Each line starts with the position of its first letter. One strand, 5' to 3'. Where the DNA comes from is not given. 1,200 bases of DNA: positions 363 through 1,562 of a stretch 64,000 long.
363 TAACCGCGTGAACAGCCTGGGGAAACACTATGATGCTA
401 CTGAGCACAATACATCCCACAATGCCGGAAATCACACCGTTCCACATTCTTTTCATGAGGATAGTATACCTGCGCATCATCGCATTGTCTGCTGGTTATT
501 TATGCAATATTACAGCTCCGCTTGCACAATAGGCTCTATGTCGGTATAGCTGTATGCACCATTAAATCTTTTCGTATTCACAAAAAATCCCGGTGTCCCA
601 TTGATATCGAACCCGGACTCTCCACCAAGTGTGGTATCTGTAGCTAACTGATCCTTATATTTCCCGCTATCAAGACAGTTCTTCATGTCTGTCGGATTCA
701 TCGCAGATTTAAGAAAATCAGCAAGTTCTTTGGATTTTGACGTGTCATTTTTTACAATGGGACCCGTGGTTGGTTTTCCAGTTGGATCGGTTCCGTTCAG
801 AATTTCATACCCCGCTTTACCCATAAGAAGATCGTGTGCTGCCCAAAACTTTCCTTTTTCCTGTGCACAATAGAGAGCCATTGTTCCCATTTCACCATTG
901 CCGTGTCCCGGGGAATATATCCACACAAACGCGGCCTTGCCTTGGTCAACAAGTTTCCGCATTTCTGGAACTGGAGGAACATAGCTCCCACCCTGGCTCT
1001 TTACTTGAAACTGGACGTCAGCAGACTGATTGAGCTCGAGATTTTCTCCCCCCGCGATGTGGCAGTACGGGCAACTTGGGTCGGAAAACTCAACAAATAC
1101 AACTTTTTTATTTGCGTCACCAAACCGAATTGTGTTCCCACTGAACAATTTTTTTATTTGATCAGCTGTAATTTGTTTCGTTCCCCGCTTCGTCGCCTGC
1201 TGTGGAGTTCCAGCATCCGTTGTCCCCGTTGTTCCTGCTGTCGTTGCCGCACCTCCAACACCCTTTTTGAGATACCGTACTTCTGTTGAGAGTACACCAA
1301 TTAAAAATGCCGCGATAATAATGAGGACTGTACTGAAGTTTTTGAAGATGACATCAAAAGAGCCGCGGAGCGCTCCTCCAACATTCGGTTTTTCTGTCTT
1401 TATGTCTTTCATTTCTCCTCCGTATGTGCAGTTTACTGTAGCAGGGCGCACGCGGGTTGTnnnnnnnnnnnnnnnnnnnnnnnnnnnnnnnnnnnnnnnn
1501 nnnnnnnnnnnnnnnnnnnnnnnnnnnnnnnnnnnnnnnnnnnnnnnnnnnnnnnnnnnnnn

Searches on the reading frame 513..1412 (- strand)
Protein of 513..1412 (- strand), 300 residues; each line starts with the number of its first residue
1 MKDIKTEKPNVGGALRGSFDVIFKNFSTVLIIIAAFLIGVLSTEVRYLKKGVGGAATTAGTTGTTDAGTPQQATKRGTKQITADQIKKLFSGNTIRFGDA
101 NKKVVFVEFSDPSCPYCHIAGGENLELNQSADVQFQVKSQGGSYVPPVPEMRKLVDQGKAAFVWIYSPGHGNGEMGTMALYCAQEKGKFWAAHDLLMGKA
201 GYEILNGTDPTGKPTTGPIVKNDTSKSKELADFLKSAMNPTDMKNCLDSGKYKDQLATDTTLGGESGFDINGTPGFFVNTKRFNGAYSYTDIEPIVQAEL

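Call 61: find_encoding_contigs(protein=window:513-1412:-, flank=10000, max_places=3)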
Protein window:513-1412:- (300 aa): 23 contigs read that carry it; 3 places shown.
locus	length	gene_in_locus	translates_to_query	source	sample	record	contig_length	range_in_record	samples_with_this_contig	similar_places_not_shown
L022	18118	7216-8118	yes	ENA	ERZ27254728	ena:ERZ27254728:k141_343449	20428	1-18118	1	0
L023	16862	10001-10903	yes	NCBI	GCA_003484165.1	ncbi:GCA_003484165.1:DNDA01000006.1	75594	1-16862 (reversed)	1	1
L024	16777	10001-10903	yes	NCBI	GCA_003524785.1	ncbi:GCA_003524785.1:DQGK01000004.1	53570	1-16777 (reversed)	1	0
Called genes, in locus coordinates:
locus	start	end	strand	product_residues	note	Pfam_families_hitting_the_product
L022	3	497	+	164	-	?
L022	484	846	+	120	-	-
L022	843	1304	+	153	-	-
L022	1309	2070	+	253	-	PF01790:LGT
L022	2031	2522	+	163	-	PF02643:DUF192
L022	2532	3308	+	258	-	PF11139:SfLAP, PF13386:DsbD_2 (weak)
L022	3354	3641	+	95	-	-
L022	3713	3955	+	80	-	PF02583:Trns_repr_metal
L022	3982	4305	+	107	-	PF00085:Thioredoxin, PF14595:Thioredoxin_9 (weak), PF13728:TraF (weak), PF13098:Thioredoxin_2 (weak), PF13905:Thioredoxin_8 (faint)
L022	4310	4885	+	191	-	PF00293:NUDIX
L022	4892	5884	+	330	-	PF03486:HI0933_like (faint), PF07992:Pyr_redox_2, PF13738:Pyr_redox_3, PF00070:Pyr_redox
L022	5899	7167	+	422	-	PF02812:ELFV_dehydrog_N, PF00208:ELFV_dehydrog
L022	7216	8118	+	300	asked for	PF01323:DSBA (faint), PF13462:Thioredoxin_4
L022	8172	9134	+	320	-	PF14402:7TM_transglut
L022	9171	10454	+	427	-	PF14397:ATPgrasp_ST, PF08443:RimK (faint)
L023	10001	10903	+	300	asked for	PF01323:DSBA (faint), PF13462:Thioredoxin_4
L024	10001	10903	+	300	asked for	PF01323:DSBA (faint), PF13462:Thioredoxin_4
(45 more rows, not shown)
